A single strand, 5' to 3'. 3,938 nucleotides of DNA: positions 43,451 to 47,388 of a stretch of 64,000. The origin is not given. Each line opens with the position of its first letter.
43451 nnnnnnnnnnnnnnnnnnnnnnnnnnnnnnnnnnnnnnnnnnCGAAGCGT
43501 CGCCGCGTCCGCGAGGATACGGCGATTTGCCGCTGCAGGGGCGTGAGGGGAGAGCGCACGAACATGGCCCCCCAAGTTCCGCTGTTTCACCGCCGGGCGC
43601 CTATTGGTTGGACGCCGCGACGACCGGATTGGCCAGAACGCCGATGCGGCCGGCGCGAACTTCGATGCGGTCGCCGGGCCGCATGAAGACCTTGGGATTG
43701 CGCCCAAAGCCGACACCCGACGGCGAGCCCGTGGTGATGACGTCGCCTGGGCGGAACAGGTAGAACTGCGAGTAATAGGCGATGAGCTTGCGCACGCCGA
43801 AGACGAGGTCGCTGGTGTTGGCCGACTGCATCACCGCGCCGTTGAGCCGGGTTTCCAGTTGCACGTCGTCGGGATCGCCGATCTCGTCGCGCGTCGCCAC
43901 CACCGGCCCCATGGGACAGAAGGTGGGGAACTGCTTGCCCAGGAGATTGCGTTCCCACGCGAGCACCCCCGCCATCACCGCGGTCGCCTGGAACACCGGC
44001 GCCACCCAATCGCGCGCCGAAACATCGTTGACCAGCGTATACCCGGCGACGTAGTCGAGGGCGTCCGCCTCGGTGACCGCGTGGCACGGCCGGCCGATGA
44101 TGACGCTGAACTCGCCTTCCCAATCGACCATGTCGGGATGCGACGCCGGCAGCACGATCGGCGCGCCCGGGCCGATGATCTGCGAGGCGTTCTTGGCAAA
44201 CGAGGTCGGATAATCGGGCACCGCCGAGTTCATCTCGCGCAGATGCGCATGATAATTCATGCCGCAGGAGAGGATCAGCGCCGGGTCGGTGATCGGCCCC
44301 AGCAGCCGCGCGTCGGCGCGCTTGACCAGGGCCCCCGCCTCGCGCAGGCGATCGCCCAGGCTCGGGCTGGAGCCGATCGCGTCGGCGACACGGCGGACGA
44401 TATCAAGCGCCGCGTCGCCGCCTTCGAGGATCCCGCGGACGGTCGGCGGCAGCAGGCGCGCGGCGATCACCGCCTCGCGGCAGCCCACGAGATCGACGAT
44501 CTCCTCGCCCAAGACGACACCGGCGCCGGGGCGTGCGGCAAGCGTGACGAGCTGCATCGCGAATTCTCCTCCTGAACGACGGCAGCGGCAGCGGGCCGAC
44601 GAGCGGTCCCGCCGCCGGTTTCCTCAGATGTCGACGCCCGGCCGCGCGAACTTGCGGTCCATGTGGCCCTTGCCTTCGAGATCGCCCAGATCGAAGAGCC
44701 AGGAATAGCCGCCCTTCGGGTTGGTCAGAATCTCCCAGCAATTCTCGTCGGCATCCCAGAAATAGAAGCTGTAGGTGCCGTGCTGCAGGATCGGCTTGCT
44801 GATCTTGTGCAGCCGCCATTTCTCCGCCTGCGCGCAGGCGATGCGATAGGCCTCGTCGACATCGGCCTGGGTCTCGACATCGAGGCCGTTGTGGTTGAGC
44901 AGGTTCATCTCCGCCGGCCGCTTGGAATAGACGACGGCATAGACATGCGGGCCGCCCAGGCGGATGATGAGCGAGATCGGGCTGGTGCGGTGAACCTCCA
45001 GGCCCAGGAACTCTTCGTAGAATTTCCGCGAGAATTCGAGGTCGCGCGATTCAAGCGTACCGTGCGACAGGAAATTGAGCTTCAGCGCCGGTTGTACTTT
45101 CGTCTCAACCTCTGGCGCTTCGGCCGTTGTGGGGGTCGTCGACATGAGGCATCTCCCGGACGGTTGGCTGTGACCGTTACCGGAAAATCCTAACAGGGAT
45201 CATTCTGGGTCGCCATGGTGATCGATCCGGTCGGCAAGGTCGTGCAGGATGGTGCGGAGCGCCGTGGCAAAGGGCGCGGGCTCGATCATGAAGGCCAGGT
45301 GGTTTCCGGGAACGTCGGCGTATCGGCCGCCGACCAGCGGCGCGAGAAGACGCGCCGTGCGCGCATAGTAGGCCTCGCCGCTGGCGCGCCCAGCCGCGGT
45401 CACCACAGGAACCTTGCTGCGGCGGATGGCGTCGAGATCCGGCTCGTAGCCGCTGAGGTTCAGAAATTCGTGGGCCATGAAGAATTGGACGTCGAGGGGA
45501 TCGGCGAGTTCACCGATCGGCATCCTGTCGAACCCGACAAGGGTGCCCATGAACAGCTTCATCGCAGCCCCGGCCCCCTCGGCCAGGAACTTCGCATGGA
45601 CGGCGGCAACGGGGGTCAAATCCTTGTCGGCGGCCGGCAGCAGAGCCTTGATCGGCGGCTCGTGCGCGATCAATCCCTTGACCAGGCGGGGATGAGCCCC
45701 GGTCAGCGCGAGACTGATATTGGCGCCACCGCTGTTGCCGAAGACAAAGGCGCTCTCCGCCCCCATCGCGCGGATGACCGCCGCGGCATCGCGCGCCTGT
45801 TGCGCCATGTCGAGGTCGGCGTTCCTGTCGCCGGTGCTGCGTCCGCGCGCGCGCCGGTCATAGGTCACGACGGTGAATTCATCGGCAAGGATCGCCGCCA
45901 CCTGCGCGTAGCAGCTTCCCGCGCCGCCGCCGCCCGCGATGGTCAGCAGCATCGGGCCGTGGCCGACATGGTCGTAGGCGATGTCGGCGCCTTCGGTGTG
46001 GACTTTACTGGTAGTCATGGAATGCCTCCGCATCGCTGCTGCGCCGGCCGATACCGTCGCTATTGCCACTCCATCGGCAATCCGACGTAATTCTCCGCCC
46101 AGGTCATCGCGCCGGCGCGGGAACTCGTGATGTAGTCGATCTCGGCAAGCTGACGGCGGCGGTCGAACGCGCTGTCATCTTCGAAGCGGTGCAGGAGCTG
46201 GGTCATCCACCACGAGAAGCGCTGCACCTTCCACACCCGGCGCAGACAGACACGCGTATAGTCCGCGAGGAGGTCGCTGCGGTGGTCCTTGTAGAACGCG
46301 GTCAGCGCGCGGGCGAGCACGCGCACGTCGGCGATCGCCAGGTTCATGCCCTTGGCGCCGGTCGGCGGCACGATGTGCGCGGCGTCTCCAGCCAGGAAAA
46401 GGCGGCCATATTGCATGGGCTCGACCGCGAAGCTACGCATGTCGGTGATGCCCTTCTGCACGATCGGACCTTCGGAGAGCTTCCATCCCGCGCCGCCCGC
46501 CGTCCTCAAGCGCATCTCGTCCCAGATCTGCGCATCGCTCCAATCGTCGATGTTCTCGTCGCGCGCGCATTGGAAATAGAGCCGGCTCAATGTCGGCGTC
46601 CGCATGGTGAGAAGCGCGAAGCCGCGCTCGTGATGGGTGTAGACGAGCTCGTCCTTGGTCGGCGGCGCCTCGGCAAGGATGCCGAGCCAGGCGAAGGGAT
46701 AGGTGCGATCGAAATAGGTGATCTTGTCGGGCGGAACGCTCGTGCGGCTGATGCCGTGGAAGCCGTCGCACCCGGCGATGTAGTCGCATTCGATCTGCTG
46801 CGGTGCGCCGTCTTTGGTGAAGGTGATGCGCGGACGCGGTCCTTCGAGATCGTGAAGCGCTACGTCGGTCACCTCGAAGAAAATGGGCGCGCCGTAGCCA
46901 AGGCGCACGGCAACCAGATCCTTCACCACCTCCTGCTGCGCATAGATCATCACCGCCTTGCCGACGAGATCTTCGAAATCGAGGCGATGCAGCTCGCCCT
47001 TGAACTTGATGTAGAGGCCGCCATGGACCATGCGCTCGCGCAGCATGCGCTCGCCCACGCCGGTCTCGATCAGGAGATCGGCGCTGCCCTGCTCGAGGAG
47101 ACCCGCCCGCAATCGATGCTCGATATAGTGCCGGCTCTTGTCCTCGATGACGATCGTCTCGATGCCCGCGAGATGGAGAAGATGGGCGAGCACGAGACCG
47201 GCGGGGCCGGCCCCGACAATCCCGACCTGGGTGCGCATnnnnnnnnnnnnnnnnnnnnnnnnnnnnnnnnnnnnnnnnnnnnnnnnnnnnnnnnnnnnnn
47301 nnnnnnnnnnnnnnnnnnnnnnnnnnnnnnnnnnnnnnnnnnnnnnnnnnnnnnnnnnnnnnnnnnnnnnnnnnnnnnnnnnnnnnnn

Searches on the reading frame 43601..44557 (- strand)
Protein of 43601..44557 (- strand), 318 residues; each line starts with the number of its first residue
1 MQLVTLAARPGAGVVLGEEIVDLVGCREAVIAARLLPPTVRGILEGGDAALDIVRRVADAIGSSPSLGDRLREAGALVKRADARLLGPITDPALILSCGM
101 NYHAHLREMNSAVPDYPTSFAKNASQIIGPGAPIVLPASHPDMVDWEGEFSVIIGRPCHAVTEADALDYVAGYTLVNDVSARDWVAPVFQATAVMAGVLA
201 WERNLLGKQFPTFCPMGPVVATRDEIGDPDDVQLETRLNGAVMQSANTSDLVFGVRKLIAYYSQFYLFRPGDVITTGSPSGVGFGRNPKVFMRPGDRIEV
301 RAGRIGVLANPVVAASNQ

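Call 3: search_protein_families(library=pfam, proteins=[window:43601-44557:-], max_evalue=0.01)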
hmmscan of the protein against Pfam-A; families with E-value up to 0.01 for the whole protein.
window:43601-44557:- (318 aa): 1 family
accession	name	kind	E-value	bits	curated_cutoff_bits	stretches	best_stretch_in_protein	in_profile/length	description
PF01557.24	FAA_hydrolase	-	6.4e-65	219.2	23.9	1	96-313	3-214/214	Fumarylacetoacetate (FAA) hydrolase C-terminal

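Call 4: search_protein_families(library=ncbifam, proteins=[window:43601-44557:-], max_evalue=0.01)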
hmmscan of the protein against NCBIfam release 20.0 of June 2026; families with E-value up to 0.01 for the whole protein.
window:43601-44557:- (318 aa): 6 families
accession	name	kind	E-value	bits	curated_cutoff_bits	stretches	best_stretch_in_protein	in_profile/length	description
NF053535.1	DhyDRhmHlse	equivalog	6.5e-53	179.9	500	1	81-315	59-281/284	2,4-didehydro-3-deoxy-L-rhamnonate hydrolase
TIGR02303.1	HpaG-C-term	equivalog_domain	7.2e-43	146.8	276.4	1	71-313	22-243/245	4-hydroxyphenylacetate degradation bifunctional isomerase/decarboxylase, C-terminal subunit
NF011750.0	PRK15203.1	equivalog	4.5e-32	111.4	811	1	95-314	225-424/429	4-hydroxyphenylacetate degradation bifunctional isomerase/decarboxylase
NF007967.0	PRK10691.1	equivalog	1.3e-29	103.1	201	1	96-284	20-198/219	fumarylacetoacetate hydrolase family protein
TIGR02305.1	HpaG-N-term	equivalog_domain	2.9e-28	98.8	228.65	2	212-312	113-205/205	4-hydroxyphenylacetate degradation bifunctional isomerase/decarboxylase, N-terminal subunit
NF009399.0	PRK12764.1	equivalog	2.6e-26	92.7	444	1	92-302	21-209/501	fumarylacetoacetate hydrolase family protein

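Call 97: search_solved_structures(query=window:43601-44557:-, max_evalue=1e-10, show_alignments=0)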
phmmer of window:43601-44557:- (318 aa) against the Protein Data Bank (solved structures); distinct sequences matched with E-value up to 1e-10: 24.
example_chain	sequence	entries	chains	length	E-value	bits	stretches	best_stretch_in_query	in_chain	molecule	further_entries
1gtt_A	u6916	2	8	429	3.4e-48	168.1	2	95-314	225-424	4-HYDROXYPHENYLACETATE DEGRADATION BIFUNCTIONAL ISOMERASE/DECARBOXYLASE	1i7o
8sky_A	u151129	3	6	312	6.7e-44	154.1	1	13-312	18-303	Fumarylacetoacetate hydrolase family protein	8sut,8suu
8gsr_A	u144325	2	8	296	1.5e-43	152.9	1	83-307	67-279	L-2,4-diketo-3-deoxyrhamnonate hydrolase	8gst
4pfz_A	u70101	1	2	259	9.3e-41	143.7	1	79-314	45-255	5-carboxymethyl-2-hydroxymuconate delta-isomerase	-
6v77_A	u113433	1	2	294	1.1e-40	143.5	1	87-313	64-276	Putative HpcE protein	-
6j57_A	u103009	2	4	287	5.3e-40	141.2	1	74-313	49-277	Predicted 2-keto-4-pentenoate hydratase/2-oxohepta-3-ene-1,7-dioic acid hydratase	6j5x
6iym_A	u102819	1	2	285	1.4e-39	139.8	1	83-314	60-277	5-oxopent-3-ene-1,2,5-tricarboxylate decarboxylase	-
3rr6_A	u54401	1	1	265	4.7e-38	134.8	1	79-314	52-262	Putative uncharacterized protein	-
3r6o_A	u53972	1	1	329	1e-37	133.7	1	64-312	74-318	2-hydroxyhepta-2,4-diene-1, 7-dioateisomerase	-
3qdf_A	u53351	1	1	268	3.3e-37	132.1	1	80-314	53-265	2-hydroxyhepta-2,4-diene-1,7-dioate isomerase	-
1wzo_A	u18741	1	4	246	1.5e-32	116.8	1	70-312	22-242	HpcE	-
6jvw_A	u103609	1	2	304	2e-30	109.8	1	54-314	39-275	maleylpyruvate hydrolase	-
6jvv_A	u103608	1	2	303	2.1e-30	109.7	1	54-314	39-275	maleylpyruvate hydrolase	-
6fog_A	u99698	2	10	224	5.7e-30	108.3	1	95-284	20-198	Acylpyruvase FAHD1, mitochondrial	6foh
1saw_A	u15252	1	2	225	5.7e-30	108.3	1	95-284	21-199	hypothetical protein FLJ36880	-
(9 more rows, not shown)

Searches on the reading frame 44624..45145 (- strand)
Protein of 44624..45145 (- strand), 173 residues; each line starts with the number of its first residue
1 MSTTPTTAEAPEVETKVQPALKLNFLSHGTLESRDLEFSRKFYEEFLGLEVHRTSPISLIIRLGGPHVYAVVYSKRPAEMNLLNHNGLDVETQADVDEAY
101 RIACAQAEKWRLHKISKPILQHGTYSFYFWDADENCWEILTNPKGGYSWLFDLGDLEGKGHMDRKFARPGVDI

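Call 3: search_protein_families(library=pfam, proteins=[window:44624-45145:-], max_evalue=0.01)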
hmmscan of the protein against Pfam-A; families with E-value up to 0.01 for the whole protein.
window:44624-45145:- (173 aa): 2 families
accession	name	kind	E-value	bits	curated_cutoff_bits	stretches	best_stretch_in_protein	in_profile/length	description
PF00903.31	Glyoxalase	-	0.0013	19.6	20.6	1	30-139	6-121/121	Glyoxalase/Bleomycin resistance protein/Dioxygenase superfamily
PF14699.12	hGDE_N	-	0.0044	17.6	22.1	0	37-79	27-70/92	N-terminal domain from the human glycogen debranching enzyme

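Call 4: search_protein_families(library=ncbifam, proteins=[window:44624-45145:-], max_evalue=0.01)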
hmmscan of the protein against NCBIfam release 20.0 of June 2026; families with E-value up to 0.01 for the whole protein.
window:44624-45145:- (173 aa): 6 families
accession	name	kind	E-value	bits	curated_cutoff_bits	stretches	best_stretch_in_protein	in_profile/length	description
NF041414.1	ArsI_CadI_VOC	equivalog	0.00059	19.4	116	1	31-100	6-74/147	ArsI/CadI family heavy metal resistance metalloenzyme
TIGR02295.1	HpaD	equivalog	0.0014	17.8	321.4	1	26-107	5-85/298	3,4-dihydroxyphenylacetate 2,3-dioxygenase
NF000495.1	FosK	exception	0.0019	18.1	280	1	26-112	5-89/132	fosfomycin resistance glutathione transferase FosK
NF000125.1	498180014_fosA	hypoth_equivalog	0.0034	17.6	250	1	26-141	6-118/129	Fos family putative thiol transferase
NF000496.2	Fos_GSH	equivalog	0.0063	16.6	180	1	23-138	2-113/136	fosfomycin resistance glutathione transferase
NF000124.1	fos-Vibrio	exception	0.0067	16.6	250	1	26-115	5-92/132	FosG/FosC2-related fosfomycin resistance glutathione transferase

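Call 96: search_solved_structures(query=window:44624-45145:-, max_evalue=1, show_alignments=1)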
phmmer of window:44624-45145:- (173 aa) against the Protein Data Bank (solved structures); distinct sequences matched with E-value up to 1: 4.
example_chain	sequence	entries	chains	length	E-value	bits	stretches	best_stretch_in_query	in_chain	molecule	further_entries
3ey8_A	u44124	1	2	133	0.023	17.8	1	21-141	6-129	Biphenyl-2,3-diol 1,2-dioxygenase III-related protein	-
1t2r_A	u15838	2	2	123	0.36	13.9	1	33-90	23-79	Argonaute 2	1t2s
3mj0_A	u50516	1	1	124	0.37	13.9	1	33-90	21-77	Protein argonaute-2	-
1vyn_A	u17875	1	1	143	0.51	13.4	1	33-90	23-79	ARGONAUTE2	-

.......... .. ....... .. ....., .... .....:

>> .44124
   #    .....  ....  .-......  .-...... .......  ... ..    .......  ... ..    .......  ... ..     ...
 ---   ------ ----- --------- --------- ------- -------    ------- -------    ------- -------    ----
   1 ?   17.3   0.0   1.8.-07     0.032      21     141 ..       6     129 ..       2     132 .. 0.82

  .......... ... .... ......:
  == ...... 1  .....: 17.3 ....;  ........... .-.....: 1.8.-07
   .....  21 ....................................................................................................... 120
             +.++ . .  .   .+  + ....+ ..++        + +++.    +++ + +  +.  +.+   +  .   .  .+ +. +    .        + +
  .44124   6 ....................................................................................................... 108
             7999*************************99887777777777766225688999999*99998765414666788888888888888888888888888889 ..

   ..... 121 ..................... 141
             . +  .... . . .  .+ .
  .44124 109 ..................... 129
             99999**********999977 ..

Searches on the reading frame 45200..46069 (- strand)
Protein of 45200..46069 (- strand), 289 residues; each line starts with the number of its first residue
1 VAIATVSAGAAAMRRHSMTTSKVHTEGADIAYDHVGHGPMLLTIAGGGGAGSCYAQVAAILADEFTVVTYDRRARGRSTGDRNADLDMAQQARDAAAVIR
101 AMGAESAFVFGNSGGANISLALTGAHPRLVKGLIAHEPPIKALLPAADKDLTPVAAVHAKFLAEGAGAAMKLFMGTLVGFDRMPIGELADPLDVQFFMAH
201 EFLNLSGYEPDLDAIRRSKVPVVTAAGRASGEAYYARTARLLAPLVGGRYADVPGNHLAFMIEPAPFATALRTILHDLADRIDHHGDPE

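Call 3: search_protein_families(library=pfam, proteins=[window:45200-46069:-], max_evalue=0.01)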
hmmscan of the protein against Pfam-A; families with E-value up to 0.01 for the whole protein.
window:45200-46069:- (289 aa): 3 families
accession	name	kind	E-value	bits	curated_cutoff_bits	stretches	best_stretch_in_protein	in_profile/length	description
PF00561.26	Abhydrolase_1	-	6.3e-12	46.1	25.8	1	44-143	7-103/245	alpha/beta hydrolase fold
PF12146.15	Hydrolase_4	-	3.3e-09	36.8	27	1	43-160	9-128/239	Serine aminopeptidase, S33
PF12697.13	Abhydrolase_6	-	5.6e-09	37.4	26.3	1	44-268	4-215/217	Alpha/beta hydrolase family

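Call 4: search_protein_families(library=ncbifam, proteins=[window:45200-46069:-], max_evalue=0.01)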
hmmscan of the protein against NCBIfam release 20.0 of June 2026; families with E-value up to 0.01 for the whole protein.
window:45200-46069:- (289 aa): 20 families
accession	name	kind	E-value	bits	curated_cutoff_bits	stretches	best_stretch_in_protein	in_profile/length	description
TIGR03611.1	RutD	equivalog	1.7e-13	50.5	238.5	1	37-134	12-109/258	pyrimidine utilization protein D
TIGR02427.1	protocat_pcaD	equivalog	4.8e-12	45.8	255.85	1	39-134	14-108/251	3-oxoadipate enol-lactonase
NF051488.1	bifunc_PcaDC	exception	1.3e-11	44.2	390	1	39-277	13-252/375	bifunctional 3-oxoadipate enol-lactonase/4-carboxymuconolactone decarboxylase PcaDC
NF051487.1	bifunc_PcaCD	exception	5.2e-10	39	430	1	16-138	151-271/413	bifunctional 4-carboxymuconolactone decarboxylase/3-oxoadipate enol-lactonase PcaCD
NF004514.1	PRK05855.1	equivalog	4.4e-08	32.1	455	1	22-106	4-91/578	SDR family oxidoreductase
TIGR03056.1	bchO_mg_che_rel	equivalog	6.3e-08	32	172.55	1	27-132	15-125/278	alpha/beta fold hydrolase BchO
TIGR01249.1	pro_imino_pep_1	equivalog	1.7e-06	27.4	259.75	1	37-134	26-124/307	prolyl aminopeptidase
NF058673.1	LipAdnlyCyLipJMY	equivalog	9.5e-06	24.6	800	1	25-148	15-145/449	bifunctional lipase/adenylate cyclase LipJ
NF011457.0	PRK14875.1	equivalog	2.4e-05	23.5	307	1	11-133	103-226/372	acetoin dehydrogenase dihydrolipoyllysine-residue acetyltransferase subunit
NF045632.1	hydroxlase_HsaD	equivalog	2.9e-05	23.1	400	1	18-138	12-137/290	4,5:9,10-diseco-3-hydroxy-5,9,17-trioxoandrosta-1(10),2-diene-4-oate hydrolase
NF007954.0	PRK10673.1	equivalog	0.00021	20.6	399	1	52-137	30-113/255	esterase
NF050089.1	i_nPHAscl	equivalog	0.00027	20.1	300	1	27-134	6-113/288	intracellular short-chain-length polyhydroxyalkanoate depolymerase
TIGR03695.1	menH_SHCHC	equivalog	0.00028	20.4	208.55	1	39-134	3-100/252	2-succinyl-6-hydroxy-2,4-cyclohexadiene-1-carboxylate synthase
NF052610.1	macro_16_ester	equivalog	0.00066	19.1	420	1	63-135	50-124/281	alpha/beta fold macrolide esterase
NF053683.1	esterase_mleBRB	exception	0.001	18.7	585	1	66-151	53-141/280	BRB family alpha/beta fold macrolide esterase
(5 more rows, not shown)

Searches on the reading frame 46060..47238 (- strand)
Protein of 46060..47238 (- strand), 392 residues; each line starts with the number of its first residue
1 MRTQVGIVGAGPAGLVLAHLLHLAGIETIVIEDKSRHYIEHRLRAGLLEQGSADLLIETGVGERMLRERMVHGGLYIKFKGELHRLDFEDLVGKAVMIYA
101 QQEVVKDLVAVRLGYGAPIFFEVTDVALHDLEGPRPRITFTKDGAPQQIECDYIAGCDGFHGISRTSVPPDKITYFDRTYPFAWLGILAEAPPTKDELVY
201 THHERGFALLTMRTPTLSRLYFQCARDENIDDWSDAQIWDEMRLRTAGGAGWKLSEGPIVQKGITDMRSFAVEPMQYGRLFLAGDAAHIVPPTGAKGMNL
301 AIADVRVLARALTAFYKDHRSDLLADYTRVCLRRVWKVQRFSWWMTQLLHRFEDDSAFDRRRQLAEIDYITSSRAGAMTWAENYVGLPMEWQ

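Call 3: search_protein_families(library=pfam, proteins=[window:46060-47238:-], max_evalue=0.01)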
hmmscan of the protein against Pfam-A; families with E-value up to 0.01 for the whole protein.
window:46060-47238:- (392 aa): 4 families
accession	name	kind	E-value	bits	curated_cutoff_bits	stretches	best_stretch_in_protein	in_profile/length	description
PF01494.25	FAD_binding_3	-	6.2e-82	276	22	1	2-342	1-349/349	FAD binding domain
PF13450.12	NAD_binding_8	-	6.2e-05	23.6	21.9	1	7-35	1-29/68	NAD(P)-binding Rossmann-like domain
PF13738.12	Pyr_redox_3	-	0.0058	16.3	30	1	7-34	2-30/305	Pyridine nucleotide-disulphide oxidoreductase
PF07992.20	Pyr_redox_2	-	0.0092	15.9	26.1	0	4-39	2-38/291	Pyridine nucleotide-disulphide oxidoreductase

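Call 4: search_protein_families(library=ncbifam, proteins=[window:46060-47238:-], max_evalue=0.01)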
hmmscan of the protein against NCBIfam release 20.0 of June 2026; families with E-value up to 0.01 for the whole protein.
window:46060-47238:- (392 aa): 69 families (the best 25 are shown)
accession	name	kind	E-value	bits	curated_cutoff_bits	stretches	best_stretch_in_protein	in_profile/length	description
NF006091.0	PRK08243.1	subfamily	1e-179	597.4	351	1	1-390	1-391/393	4-hydroxybenzoate 3-monooxygenase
TIGR02360.1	pbenz_hydroxyl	equivalog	1.3e-163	544.4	538.7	1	1-389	1-390/390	4-hydroxybenzoate 3-monooxygenase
NF004829.0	PRK06183.1-3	subfamily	1.8e-24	86.4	390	1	2-370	8-381/520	bifunctional 3-(3-hydroxy-phenyl)propionate/3-hydroxycinnamic acid hydroxylase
NF004831.0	PRK06183.1-5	equivalog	3.8e-23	81.7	546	2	137-365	146-369/568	bifunctional 3-(3-hydroxy-phenyl)propionate/3-hydroxycinnamic acid hydroxylase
NF004780.0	PRK06126.1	subfamily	7.2e-20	70.8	445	2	271-318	297-344/552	hypothetical protein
NF006092.0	PRK08244.1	equivalog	1e-18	67.3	644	1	1-326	1-320/494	monooxygenase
NF004828.0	PRK06183.1-2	equivalog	1.2e-16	60.2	853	1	3-329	13-333/568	bifunctional 3-(3-hydroxy-phenyl)propionate/3-hydroxycinnamic acid hydroxylase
NF005303.0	PRK06834.1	subfamily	1.7e-16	59.8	625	1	4-326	5-313/488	hypothetical protein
NF006002.0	PRK08132.1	subfamily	4.3e-16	58.4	416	1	2-325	25-348/552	FAD-dependent oxidoreductase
NF033145.1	rif_monoox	equivalog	2.3e-15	56.4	800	1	5-316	3-307/472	rifampin monooxygenase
NF046068.1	AkvoneHdxseDnrF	equivalog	3.3e-15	56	650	1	7-322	3-332/439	aklavinone 12-hydroxylase DnrF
NF005612.0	PRK07364.1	equivalog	5.5e-15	54.8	487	1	3-333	19-353/415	FAD-dependent hydroxylase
NF004834.1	PRK06185.1-3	subfamily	1.9e-14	53.3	500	2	2-167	7-175/420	FAD-dependent oxidoreductase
NF004832.0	PRK06184.1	subfamily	2.5e-14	52.9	476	2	273-328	279-334/506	hypothetical protein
NF005691.0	PRK07494.1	equivalog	2.6e-14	52.6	459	2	275-328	278-332/404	UbiH/UbiF family hydroxylase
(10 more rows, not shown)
